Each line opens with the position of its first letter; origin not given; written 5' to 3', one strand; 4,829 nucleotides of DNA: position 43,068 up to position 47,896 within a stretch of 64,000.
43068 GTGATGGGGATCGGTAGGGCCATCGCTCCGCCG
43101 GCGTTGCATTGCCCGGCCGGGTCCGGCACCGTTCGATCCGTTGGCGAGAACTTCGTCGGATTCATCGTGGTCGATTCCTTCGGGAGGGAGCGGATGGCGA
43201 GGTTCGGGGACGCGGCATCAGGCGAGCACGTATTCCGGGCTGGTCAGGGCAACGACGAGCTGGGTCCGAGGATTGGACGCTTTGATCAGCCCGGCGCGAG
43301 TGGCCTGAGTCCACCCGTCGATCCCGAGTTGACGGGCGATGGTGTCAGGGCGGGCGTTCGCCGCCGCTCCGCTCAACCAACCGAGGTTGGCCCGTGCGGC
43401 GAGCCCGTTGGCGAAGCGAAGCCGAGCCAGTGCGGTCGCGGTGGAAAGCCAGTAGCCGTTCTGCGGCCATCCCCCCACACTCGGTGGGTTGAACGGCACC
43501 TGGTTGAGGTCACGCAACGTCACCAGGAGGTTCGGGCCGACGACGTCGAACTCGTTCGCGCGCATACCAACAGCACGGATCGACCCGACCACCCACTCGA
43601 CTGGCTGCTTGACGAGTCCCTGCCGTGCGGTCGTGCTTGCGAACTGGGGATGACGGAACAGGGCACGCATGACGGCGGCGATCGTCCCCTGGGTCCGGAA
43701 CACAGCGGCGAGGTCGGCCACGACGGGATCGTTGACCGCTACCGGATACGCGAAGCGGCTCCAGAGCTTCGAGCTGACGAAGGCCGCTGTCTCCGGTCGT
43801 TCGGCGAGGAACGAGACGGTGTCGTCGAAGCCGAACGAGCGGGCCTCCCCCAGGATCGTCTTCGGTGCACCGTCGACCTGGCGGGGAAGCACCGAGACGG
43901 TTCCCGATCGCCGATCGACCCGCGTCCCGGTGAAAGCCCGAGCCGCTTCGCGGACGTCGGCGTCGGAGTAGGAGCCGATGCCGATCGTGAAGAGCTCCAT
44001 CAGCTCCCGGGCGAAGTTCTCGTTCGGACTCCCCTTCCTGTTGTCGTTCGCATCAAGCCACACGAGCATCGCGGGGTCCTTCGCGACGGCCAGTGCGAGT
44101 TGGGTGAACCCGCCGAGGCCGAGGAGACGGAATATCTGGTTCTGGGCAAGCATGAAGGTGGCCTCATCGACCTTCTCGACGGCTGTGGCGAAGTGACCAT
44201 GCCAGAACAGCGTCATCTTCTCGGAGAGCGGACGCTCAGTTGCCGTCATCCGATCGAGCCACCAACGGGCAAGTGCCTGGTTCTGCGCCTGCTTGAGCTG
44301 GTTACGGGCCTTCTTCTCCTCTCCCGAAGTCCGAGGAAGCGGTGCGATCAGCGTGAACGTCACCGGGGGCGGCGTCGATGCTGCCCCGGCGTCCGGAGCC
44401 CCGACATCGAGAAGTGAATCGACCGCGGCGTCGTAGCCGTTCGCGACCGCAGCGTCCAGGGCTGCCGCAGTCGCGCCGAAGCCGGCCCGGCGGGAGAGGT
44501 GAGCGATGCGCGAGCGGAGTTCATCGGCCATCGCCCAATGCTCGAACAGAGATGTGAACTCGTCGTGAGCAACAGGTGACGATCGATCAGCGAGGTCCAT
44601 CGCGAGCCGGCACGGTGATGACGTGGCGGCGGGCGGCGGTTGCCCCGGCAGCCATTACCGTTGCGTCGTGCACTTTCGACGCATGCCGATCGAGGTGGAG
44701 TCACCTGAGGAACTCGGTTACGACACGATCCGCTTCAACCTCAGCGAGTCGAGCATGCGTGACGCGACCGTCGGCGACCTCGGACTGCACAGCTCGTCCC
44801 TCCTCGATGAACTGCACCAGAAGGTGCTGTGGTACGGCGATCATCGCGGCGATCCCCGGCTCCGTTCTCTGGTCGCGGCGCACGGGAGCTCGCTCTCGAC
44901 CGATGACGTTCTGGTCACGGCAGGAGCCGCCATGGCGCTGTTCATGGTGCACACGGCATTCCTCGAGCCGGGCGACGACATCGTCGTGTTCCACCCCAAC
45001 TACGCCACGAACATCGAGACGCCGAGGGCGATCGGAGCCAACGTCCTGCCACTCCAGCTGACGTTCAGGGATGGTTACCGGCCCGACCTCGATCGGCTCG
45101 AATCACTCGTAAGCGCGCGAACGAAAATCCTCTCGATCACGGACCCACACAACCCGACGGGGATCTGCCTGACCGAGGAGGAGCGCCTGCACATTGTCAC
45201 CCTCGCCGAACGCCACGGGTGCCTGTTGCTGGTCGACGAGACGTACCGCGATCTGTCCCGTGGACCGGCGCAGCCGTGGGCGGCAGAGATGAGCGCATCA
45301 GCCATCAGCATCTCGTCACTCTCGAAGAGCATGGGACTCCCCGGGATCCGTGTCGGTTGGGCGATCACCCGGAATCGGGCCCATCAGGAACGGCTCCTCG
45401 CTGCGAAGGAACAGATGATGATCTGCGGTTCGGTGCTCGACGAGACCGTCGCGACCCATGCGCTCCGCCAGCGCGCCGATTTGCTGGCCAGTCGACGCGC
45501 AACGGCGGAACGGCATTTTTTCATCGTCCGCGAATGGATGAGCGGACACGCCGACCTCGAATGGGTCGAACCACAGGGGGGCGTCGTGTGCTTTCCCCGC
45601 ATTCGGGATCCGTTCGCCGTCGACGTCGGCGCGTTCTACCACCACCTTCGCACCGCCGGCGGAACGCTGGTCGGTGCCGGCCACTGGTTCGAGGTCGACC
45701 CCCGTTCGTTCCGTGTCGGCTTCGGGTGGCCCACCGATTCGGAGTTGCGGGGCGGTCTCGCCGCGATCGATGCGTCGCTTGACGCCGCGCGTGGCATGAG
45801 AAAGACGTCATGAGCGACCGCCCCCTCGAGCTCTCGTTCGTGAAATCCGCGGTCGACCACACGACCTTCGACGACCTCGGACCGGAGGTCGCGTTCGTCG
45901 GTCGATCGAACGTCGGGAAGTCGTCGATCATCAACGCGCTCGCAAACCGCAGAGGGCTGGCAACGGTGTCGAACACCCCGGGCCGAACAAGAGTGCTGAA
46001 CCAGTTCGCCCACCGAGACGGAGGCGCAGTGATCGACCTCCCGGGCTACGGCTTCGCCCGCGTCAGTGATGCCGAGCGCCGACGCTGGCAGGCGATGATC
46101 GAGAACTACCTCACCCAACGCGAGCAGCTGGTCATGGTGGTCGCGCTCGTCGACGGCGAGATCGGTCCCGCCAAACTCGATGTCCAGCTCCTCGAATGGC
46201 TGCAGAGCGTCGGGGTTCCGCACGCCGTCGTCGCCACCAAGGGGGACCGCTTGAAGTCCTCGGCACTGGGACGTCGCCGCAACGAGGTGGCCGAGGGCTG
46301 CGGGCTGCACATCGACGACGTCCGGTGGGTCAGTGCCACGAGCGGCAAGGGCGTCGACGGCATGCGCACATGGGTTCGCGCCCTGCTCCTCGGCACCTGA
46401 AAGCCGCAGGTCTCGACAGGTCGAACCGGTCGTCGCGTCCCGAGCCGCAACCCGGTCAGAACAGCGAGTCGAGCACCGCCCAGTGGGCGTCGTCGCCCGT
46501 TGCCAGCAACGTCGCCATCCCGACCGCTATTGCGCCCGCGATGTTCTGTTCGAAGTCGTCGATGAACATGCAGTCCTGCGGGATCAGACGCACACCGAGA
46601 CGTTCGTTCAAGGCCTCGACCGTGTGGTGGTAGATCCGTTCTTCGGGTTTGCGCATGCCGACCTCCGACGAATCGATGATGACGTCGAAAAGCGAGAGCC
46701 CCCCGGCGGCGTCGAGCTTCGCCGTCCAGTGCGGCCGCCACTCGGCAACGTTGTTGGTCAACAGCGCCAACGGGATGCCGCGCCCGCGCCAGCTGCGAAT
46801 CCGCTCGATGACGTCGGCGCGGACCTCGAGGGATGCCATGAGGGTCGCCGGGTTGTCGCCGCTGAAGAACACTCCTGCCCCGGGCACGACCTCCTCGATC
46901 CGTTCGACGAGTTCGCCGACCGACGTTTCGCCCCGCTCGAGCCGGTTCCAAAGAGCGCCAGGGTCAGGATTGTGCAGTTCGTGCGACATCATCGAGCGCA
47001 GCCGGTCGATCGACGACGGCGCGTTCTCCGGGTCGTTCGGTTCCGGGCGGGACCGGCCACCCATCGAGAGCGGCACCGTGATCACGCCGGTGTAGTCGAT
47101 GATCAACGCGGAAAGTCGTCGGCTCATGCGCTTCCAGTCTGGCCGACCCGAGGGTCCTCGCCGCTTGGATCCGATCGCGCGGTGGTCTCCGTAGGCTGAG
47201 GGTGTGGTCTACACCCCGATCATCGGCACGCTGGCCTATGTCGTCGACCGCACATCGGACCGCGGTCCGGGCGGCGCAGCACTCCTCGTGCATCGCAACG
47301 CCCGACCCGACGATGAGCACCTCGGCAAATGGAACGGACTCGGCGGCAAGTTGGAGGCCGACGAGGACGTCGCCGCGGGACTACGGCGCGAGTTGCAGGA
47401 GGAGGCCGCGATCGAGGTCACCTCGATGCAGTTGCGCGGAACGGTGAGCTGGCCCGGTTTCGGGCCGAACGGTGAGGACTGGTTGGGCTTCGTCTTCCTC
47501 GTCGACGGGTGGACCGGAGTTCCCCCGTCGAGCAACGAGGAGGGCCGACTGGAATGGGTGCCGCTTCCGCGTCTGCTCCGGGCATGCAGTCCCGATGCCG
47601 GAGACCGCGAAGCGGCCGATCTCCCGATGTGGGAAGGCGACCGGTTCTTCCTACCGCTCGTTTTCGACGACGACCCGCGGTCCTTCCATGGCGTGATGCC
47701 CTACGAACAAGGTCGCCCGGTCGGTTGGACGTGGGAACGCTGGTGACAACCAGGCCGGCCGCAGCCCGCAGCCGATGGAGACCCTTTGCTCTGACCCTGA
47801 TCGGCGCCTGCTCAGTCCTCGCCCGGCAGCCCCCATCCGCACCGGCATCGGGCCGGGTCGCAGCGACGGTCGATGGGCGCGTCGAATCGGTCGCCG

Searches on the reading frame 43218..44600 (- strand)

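Call 71: search_protein_families(library=pfam, proteins=[window:43218-44600:-], max_evalue=0.001)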
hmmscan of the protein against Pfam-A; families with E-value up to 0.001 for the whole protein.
window:43218-44600:- (460 aa): 1 family
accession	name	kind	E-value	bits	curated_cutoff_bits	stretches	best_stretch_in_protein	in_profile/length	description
PF08811.16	DUF1800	-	4.6e-105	352.6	26.1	1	34-458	1-418/419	Protein of unknown function (DUF1800)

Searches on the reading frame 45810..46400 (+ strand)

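Call 71: search_protein_families(library=pfam, proteins=[window:45810-46400:+], max_evalue=0.001)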
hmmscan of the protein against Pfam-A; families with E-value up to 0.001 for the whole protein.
window:45810-46400:+ (196 aa): 4 families
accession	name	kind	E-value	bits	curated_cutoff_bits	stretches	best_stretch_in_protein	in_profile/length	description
PF01926.29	MMR_HSR1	-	2.2e-18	66.9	21.9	1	26-144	1-113/113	50S ribosome-binding GTPase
PF03193.22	RsgA_GTPase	-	2.8e-09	37.5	30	1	27-80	109-168/174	RsgA GTPase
PF02421.24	FeoB_N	-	6.1e-09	36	27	1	26-184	2-151/156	Ferrous iron transport protein B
PF00350.29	Dynamin_N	-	5.1e-07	30.3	27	0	27-55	1-29/168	Dynamin family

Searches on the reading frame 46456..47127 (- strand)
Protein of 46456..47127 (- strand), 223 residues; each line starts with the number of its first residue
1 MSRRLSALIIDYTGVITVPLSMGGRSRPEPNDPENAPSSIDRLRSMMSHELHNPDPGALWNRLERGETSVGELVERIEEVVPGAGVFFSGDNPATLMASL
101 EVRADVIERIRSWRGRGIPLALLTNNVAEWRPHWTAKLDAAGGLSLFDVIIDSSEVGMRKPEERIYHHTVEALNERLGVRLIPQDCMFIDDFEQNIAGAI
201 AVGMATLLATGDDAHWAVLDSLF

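Call 71: search_protein_families(library=pfam, proteins=[window:46456-47127:-], max_evalue=0.001)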
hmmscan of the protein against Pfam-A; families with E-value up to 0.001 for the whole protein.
window:46456-47127:- (223 aa): 2 families
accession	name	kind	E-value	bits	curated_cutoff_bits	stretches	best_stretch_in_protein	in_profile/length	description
PF00702.32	Hydrolase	-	3.6e-13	50.8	26.4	1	98-203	95-191/191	haloacid dehalogenase-like hydrolase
PF13419.12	HAD_2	-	1.1e-07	32.6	23.8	1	100-207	78-176/178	Haloacid dehalogenase-like hydrolase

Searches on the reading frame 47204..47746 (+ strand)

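Call 71: search_protein_families(library=pfam, proteins=[window:47204-47746:+], max_evalue=0.001)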
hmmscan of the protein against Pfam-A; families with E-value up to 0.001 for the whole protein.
window:47204-47746:+ (180 aa): 1 family
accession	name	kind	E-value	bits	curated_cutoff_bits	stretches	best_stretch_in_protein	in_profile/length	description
PF00293.34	NUDIX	-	2.7e-15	57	21.1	1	22-125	13-119/134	NUDIX domain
